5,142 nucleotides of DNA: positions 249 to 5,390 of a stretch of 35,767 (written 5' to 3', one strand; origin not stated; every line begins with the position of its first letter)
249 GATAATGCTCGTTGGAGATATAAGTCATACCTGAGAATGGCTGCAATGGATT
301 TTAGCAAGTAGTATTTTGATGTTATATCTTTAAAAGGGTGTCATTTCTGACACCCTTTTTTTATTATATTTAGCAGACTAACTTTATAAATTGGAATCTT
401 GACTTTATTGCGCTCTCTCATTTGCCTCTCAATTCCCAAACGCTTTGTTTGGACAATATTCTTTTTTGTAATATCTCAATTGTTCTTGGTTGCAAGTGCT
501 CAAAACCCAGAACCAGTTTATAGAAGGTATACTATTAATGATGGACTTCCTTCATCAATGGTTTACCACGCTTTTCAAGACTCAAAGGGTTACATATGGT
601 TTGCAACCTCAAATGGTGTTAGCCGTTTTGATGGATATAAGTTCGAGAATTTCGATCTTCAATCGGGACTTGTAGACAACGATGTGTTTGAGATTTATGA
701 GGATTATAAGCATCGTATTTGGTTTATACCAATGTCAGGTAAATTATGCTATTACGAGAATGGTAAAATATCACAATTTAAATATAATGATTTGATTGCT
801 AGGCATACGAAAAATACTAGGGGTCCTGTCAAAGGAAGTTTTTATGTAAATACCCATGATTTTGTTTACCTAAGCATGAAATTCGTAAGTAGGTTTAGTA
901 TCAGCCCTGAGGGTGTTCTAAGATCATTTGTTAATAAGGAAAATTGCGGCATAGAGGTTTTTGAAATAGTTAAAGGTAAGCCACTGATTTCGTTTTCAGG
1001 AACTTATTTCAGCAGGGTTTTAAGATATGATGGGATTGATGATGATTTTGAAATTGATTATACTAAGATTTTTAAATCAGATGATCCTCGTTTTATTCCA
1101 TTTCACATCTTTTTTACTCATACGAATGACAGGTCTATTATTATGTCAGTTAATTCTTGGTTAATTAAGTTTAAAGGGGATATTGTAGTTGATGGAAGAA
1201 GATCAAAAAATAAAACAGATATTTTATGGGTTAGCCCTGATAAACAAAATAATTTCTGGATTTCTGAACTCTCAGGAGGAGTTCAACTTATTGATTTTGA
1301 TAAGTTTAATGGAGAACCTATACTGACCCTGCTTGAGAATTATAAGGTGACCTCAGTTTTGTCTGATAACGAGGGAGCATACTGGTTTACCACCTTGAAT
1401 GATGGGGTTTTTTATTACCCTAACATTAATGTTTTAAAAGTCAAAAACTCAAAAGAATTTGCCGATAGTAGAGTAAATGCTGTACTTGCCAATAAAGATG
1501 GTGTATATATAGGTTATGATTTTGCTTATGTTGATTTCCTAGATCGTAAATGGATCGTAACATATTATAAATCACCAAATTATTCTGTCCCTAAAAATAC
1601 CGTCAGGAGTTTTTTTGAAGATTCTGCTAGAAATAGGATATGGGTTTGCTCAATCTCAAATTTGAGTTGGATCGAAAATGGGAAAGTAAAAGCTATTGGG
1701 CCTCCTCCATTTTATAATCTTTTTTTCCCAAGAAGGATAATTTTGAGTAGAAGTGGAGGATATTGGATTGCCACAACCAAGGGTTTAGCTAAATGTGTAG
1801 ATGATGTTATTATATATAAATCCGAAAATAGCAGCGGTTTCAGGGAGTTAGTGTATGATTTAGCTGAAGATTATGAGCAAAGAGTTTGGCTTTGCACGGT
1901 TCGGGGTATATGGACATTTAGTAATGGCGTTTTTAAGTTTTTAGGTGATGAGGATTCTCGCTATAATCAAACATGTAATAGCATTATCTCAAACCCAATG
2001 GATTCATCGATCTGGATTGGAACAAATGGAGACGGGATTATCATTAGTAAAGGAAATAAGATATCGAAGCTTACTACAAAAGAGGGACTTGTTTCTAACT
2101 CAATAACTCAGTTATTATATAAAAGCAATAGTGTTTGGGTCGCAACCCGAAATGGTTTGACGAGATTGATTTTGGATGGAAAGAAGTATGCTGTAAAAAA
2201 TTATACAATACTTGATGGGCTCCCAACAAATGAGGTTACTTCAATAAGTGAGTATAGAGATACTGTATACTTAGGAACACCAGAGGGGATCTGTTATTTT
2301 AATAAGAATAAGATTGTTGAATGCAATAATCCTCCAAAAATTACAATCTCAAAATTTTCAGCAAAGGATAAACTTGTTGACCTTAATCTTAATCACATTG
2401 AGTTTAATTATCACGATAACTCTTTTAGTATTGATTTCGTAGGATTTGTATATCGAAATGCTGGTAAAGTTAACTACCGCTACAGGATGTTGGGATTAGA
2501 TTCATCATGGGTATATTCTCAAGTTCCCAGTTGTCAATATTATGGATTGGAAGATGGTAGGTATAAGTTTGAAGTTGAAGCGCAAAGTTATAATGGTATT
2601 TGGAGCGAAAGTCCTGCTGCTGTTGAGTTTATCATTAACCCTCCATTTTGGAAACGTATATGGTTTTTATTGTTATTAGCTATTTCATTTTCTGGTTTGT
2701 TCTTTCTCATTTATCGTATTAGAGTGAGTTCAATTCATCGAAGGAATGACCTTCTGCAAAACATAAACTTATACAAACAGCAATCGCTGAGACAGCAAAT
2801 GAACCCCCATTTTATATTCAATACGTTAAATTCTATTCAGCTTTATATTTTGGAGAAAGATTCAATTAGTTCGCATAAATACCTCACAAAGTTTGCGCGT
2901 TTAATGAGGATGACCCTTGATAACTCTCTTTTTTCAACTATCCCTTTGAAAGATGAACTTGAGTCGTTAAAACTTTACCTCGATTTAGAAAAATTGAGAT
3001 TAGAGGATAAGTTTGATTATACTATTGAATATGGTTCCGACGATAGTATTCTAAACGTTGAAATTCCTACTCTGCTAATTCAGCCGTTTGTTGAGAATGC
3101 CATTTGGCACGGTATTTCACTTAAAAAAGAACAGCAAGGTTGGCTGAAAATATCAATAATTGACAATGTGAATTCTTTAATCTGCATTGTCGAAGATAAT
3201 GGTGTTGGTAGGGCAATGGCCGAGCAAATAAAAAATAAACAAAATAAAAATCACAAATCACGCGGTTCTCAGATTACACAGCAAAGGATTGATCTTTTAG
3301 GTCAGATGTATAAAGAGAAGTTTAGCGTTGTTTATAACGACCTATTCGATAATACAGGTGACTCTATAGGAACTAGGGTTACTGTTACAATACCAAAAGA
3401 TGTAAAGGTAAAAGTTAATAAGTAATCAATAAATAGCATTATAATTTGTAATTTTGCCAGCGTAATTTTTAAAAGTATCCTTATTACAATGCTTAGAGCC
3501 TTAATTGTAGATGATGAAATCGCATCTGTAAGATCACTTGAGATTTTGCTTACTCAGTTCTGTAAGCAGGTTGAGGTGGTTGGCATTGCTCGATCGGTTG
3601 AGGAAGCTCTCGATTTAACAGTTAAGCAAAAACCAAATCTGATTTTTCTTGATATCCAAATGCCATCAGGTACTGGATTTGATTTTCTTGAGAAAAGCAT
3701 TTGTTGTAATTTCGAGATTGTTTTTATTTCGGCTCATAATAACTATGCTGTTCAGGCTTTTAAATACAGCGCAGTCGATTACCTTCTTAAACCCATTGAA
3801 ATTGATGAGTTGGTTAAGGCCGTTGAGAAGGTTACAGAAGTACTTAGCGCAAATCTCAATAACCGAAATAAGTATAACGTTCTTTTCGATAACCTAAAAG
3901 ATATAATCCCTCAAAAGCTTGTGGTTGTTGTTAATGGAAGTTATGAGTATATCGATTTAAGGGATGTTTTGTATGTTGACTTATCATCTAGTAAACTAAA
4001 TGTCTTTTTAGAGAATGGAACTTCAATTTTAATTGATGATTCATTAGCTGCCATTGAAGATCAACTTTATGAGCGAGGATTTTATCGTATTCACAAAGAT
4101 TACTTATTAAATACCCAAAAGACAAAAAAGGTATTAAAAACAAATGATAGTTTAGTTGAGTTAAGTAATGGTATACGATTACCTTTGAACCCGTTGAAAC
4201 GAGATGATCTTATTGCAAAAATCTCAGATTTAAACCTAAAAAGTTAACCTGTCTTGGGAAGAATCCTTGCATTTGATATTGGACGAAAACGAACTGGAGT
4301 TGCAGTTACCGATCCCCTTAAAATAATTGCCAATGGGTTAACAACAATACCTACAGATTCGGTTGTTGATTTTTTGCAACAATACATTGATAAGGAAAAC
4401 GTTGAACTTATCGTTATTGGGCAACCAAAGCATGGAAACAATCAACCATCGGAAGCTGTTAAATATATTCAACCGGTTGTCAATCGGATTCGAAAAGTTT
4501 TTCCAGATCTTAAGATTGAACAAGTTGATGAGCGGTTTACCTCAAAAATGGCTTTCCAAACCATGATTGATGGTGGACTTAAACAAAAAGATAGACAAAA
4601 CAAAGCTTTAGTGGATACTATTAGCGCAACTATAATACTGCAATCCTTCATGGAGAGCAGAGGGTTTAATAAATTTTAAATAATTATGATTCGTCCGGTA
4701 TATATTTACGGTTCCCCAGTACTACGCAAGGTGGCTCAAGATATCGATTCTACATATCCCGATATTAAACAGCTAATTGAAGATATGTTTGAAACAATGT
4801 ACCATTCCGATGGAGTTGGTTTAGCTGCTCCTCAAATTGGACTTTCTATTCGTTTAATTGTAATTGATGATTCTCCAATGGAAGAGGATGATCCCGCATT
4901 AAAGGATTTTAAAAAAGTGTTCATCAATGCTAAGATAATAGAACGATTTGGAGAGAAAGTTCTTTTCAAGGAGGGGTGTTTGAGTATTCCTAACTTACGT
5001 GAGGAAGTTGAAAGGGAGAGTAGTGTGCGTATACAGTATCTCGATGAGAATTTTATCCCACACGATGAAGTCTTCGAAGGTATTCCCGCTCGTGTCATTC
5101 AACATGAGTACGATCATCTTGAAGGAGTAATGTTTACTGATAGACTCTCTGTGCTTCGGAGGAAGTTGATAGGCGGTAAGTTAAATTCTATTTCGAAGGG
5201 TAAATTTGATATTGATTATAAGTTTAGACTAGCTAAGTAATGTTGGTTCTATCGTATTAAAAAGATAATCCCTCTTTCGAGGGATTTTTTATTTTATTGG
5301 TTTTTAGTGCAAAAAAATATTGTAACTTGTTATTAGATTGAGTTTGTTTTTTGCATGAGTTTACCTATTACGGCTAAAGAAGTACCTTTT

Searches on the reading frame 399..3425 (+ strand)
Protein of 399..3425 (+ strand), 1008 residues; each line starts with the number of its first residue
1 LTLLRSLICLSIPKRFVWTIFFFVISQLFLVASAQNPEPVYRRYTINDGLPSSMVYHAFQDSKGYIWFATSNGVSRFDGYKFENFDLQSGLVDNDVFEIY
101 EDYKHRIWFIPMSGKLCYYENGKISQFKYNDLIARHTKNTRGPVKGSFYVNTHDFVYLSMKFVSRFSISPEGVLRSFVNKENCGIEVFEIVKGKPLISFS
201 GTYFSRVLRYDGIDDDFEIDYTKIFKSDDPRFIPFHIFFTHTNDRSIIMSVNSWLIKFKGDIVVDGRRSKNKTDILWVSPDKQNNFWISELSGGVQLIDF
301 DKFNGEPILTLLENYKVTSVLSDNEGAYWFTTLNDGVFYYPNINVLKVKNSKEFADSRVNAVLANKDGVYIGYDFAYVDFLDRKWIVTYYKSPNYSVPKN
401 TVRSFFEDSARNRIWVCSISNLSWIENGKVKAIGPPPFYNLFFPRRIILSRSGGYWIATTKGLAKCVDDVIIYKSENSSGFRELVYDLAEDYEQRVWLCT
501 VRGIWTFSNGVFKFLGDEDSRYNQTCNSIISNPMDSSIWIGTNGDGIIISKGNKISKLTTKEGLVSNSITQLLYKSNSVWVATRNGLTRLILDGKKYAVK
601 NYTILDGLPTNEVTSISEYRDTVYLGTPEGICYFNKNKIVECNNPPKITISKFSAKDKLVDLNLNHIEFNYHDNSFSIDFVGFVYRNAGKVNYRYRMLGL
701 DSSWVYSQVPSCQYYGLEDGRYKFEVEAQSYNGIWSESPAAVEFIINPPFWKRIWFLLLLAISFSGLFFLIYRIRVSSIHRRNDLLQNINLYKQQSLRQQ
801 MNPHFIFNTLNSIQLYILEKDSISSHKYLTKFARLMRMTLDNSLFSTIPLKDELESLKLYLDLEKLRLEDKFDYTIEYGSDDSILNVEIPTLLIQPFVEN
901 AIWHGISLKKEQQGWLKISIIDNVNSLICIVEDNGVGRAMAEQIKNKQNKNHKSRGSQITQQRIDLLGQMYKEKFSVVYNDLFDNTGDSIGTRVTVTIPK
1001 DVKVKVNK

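Call 10: search_protein_families(library=pfam, proteins=[window:399-3425:+], max_evalue=0.001)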
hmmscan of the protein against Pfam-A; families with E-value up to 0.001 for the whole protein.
window:399-3425:+ (1008 aa): 4 families
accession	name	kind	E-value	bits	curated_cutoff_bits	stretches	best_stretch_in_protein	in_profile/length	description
PF07494.17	Reg_prop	-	2e-21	73.8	20.4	0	49-72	1-24/24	Two component regulator propeller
PF06580.19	His_kinase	-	6.8e-21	74.7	25.2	1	794-872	3-81/81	Histidine kinase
PF07495.19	Y_Y_Y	-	1.8e-11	44.2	26.6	1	685-746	2-64/65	Y_Y_Y domain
PF04468.17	PSP1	-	0.00058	20.6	27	0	470-501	55-86/86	PSP1 C-terminal conserved region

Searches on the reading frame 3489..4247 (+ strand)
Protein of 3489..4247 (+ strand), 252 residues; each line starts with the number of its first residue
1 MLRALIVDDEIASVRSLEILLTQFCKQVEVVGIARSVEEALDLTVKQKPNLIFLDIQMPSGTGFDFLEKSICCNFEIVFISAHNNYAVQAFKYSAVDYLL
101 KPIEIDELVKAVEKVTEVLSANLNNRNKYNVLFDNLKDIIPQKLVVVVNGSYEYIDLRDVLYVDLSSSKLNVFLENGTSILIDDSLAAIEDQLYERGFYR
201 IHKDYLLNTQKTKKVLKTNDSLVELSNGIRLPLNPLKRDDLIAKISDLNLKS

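Call 10: search_protein_families(library=pfam, proteins=[window:3489-4247:+], max_evalue=0.001)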
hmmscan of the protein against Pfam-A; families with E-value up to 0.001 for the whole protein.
window:3489-4247:+ (252 aa): 2 families
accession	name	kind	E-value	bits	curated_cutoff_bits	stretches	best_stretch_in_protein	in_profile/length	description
PF00072.30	Response_reg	-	6.8e-20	71.7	30.2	1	5-113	2-111/111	Response regulator receiver domain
PF04397.21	LytTR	-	4.9e-12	46.4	22.6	1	153-234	4-86/98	LytTr DNA-binding domain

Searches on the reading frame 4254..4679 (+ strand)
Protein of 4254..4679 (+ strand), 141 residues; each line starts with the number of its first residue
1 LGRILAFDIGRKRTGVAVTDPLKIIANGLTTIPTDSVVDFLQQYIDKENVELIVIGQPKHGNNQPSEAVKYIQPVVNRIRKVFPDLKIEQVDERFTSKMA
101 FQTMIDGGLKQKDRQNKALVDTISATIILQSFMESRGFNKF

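Call 10: search_protein_families(library=pfam, proteins=[window:4254-4679:+], max_evalue=0.001)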
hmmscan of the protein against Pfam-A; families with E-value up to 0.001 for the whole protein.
window:4254-4679:+ (141 aa): 1 family
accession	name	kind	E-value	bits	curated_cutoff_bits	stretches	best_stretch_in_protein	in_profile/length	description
PF03652.20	RuvX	-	1.3e-33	116.6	29.2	1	3-134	2-133/134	Holliday junction resolvase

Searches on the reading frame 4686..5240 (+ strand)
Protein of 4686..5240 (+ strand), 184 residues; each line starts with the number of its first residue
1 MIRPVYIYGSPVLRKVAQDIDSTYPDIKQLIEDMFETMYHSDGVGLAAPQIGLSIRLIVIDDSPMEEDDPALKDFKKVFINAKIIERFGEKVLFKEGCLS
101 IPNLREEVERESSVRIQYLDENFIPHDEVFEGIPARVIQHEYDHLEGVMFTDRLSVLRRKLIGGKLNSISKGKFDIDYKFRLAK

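Call 10: search_protein_families(library=pfam, proteins=[window:4686-5240:+], max_evalue=0.001)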
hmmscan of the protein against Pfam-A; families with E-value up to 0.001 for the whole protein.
window:4686-5240:+ (184 aa): 1 family
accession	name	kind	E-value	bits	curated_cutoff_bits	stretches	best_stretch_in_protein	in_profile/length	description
PF01327.26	Pep_deformylase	-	8.8e-52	175.3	22.8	1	3-159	2-155/156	Polypeptide deformylase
